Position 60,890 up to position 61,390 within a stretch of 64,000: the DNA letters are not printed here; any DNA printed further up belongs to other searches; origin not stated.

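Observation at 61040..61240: Stand-alone ClpX zinc-binding-domain paralog encoded immediately upstream of clpP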

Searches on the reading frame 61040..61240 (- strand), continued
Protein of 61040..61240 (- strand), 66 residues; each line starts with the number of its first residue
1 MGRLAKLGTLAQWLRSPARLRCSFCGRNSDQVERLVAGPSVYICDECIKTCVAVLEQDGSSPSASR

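Call 71: search_dna_similar(query=window:61040-61240:-, collection=plasmids, mode=protein, max_evalue=0.001, max_rows=25)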
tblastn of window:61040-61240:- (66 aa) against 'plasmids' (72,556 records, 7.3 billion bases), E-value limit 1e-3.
Records with a match: 159; places in all: 162; records where one place covers at least 80% of the query: 55.
Best place of each record, by identity: 60-80% 4; <60% 155.
By first word of the organism name: Escherichia 87; Salmonella 8; Shigella 5; Sinorhizobium 4; Paracoccus 4; Acinetobacter 4; Paenibacillus 3; Streptomyces 3; Achromobacter 3; Listeria 2; and 31 more.
By predicted mobility (MOB-suite, as given by PLSDB): non-mobilizable 147; mobilizable 6; conjugative 6.
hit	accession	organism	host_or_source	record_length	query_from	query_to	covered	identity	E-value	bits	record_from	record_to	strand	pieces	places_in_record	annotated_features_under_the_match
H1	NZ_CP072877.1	Microbacterium sp. NIBRBAC000506063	cell culture,sludge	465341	2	64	95%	39.7%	9e-10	59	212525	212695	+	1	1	none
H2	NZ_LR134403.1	Listeria monocytogenes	Homo sapiens,Vein blood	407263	18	58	62%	58.5%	4e-12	66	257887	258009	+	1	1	clpX: ATP-dependent protease ATP-binding subunit ClpX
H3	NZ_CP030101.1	Listeria monocytogenes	Environment,water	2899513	18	58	62%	58.5%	4e-12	66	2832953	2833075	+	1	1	none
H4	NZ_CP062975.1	Pontibacillus sp. ALD_SL1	mangrove mud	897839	20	58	59%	59.0%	5e-10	60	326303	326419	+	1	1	clpX: ATP-dependent protease ATP-binding subunit ClpX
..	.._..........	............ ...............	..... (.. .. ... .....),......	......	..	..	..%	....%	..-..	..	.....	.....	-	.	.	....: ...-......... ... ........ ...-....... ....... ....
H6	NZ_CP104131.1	Sinorhizobium sp. K101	Phaseolus vulgaris,cell ...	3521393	16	66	77%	44.2%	8e-9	56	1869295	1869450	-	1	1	none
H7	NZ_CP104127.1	Sinorhizobium sp. M103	Phaseolus vulgaris,cell ...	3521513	16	66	77%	44.2%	8e-9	56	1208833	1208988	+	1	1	none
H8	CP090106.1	Sinorhizobium meliloti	Medicago,Cell culture,Plant nodule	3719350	16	66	77%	44.2%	8e-9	56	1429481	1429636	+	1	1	clpX: ATP-dependent Clp protease ATP-binding subunit ClpX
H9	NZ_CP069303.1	Shinella sp. PSBB067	monoisolate,Minnesota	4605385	16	66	77%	44.2%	1e-8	56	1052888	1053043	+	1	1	none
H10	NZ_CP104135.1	Sinorhizobium sp. C101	Phaseolus vulgaris,cell ...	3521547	16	66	77%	44.2%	2e-8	55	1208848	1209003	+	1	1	none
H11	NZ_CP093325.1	Bacillus sp. N5-665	whole organism,peat soil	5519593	18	58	62%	53.7%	7e-11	62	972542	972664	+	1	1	none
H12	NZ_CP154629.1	Acetoanaerobium noterae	cell culture,Sludge of a digestion ...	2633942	19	51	50%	66.7%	3e-11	63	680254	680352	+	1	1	none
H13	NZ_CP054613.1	Paenibacillus cellulosilyticus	cell culture,soil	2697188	18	55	58%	57.9%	2e-10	61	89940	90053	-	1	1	none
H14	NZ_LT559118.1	Nonomuraea gerenzanensis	-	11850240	3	44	64%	52.4%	4e-5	46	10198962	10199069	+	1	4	none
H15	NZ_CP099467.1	Arthrobacter caoxuetaonis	single cell,faeces,Qinghai,China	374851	9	58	76%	44.0%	3e-7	52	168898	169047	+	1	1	clpX: ATP-dependent Clp protease ATP-binding subunit ClpX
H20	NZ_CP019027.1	Escherichia coli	Homo sapiens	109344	4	61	88%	36.7%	2e-4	44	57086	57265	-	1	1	ClpX C4-type zinc finger protein | hypothetical protein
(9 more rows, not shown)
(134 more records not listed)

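Call 72: search_dna_similar(query=window:61040-61240:-, collection=phages, mode=protein, max_evalue=0.001, max_rows=25)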
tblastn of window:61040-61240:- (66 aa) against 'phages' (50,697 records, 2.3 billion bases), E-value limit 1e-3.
Records with a match: 50; places in all: 50; records where one place covers at least 80% of the query: 3.
Best place of each record, by identity: <60% 50.
By first word of the organism name: Bacteriophage 15; Pseudomonas 11; Escherichia 9; Staphylococcus 2; Bacillus 2; Enterococcus 2; Listeria 2; Agrobacterium 2; Caulobacter 2; Acinetobacter 2; and 1 more.
By host as written in the record: - 21; Pseudomonas aeruginosa 5; Staphylococcus aureus 2; Escherichia coli C600 2; Pseudomonas aeruginosa P9W 2; Bacillus megaterium str. ATCC 43725 2; Listeria monocytogenes 2; Agrobacterium tumefaciens C58 2; and 10 more.
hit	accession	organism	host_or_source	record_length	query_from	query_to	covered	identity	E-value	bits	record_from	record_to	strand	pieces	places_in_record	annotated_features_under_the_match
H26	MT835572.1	Bacteriophage sp.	human fecal samples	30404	15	66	79%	44.4%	1e-6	49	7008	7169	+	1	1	record has no annotation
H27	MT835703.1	Bacteriophage sp.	human fecal samples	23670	3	57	83%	41.1%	2e-8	54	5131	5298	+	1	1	record has no annotation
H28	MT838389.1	Bacteriophage sp.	human fecal samples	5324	15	58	67%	51.1%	8e-12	63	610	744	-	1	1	record has no annotation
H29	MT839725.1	Bacteriophage sp.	human fecal samples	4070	10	58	74%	45.1%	2e-9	56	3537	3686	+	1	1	record has no annotation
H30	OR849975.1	Staphylococcus phage SA 1298 Kay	Staphylococcus aureus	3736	20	58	59%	56.4%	4e-11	61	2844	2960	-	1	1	record has no annotation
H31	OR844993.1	Staphylococcus phage SA 1306 Kay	Staphylococcus aureus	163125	20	58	59%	56.4%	4e-11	61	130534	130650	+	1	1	record has no annotation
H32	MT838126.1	Bacteriophage sp.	human fecal samples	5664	19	66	73%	45.8%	2e-8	54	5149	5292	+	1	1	record has no annotation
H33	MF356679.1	Escherichia phage D6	Escherichia coli C600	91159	16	59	67%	47.7%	4e-7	50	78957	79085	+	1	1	hypothetical protein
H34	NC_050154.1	Escherichia phage D6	Escherichia coli C600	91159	16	59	67%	47.7%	4e-7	50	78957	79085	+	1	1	carboxylate--amine ligase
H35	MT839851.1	Bacteriophage sp.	human fecal samples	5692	15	55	62%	50.0%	7e-5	44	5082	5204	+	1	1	record has no annotation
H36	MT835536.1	Bacteriophage sp.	human fecal samples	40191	16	51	55%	56.8%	2e-9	56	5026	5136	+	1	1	record has no annotation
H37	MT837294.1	Bacteriophage sp.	human fecal samples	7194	16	51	55%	56.8%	1e-7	51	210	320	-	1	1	record has no annotation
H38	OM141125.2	Pseudomonas phage PP9W2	Pseudomonas aeruginosa P9W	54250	22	65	67%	45.5%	2e-5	45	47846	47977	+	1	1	Clp protease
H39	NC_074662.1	Pseudomonas phage PP9W2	Pseudomonas aeruginosa P9W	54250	22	65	67%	45.5%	2e-5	45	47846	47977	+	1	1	Clp protease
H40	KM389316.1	Pseudomonas phage F_ET2439sp/ET602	-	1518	22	65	67%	45.5%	3e-5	45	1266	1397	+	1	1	record has no annotation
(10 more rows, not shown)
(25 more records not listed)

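Call 83: get_annotated_region(hit=H20, flank=2000)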
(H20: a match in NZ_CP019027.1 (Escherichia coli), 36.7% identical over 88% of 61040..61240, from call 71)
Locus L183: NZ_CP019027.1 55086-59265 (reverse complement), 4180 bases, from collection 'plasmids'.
description: Escherichia coli strain Ecol_881 plasmid pEC881_2, complete sequence
organism: Escherichia coli (NCBI taxid 562)
taxonomy: Bacteria; Pseudomonadota; Gammaproteobacteria; Enterobacterales; Enterobacteriaceae; Escherichia; Escherichia coli
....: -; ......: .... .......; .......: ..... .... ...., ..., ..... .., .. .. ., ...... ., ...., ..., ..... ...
typing (MOB-suite, as given by PLSDB): non-mobilizable; replicon rep_cluster_488
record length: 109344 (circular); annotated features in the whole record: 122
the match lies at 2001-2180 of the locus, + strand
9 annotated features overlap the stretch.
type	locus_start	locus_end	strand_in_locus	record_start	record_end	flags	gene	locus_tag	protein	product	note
CDS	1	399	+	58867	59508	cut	-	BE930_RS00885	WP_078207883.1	HD domain-containing protein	-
CDS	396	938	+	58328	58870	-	-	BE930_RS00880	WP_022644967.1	hypothetical protein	-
CDS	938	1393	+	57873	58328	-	-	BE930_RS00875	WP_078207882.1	hypothetical protein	-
CDS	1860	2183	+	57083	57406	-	-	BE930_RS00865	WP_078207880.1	ClpX C4-type zinc finger protein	-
CDS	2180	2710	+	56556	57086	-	-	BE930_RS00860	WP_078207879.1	hypothetical protein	-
CDS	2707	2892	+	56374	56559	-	-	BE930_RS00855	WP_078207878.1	hypothetical protein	-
CDS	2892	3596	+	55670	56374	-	-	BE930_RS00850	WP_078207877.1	DUF551 domain-containing protein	-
CDS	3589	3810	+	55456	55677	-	-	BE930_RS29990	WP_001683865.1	hypothetical protein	-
CDS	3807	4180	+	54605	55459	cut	-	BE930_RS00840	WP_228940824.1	hypothetical protein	-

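Call 86: find_encoding_contigs(protein=P0218, flank=3500, max_places=1)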
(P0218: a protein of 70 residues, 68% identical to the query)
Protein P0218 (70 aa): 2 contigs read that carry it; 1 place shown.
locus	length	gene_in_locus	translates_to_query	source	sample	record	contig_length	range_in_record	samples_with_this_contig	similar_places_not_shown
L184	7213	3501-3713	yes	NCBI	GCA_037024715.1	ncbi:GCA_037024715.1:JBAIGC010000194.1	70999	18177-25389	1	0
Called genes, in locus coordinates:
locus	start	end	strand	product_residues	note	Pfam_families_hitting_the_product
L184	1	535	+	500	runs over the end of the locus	PF03853:YjeF_N, PF01256:Carb_kinase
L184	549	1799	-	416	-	PF07732:Cu-oxidase_3, PF00394:Cu-oxidase (weak), PF07731:Cu-oxidase_2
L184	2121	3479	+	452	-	PF05697:Trigger_N, PF00254:FKBP_C, PF05698:Trigger_C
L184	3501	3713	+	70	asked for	PF06689:zf-C4_ClpX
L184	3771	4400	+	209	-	PF00574:CLP_protease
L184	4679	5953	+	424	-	PF06689:zf-C4_ClpX, PF01078:Mg_chelatase (faint), PF05496:RuvB_N (weak), PF00004:AAA, PF07724:AAA_2, PF07728:AAA_5 (faint), PF10431:ClpB_D2-small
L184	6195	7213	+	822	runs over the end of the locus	-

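Call 87: find_encoding_contigs(protein=P0226, flank=3500, max_places=1)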
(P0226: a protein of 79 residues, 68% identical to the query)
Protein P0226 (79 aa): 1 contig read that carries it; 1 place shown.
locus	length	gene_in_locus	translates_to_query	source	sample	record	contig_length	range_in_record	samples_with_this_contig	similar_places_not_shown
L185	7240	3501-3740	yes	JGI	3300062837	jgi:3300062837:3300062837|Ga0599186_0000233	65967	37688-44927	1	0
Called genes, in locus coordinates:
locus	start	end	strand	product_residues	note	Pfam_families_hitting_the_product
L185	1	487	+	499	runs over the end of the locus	PF03853:YjeF_N, PF01256:Carb_kinase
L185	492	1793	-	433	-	PF07732:Cu-oxidase_3, PF00394:Cu-oxidase (weak), PF07731:Cu-oxidase_2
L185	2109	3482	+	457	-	PF05697:Trigger_N, PF00254:FKBP_C, PF05698:Trigger_C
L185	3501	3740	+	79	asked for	PF06689:zf-C4_ClpX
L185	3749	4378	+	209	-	PF00574:CLP_protease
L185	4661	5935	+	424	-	PF06689:zf-C4_ClpX, PF01078:Mg_chelatase (faint), PF05496:RuvB_N (weak), PF00004:AAA, PF07724:AAA_2, PF07728:AAA_5 (faint), PF10431:ClpB_D2-small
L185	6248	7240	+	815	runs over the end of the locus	PF02190:LON_substr_bdg, PF00004:AAA, PF07728:AAA_5, PF22667:Lon_lid, PF05362:Lon_C, PF13541:ChlI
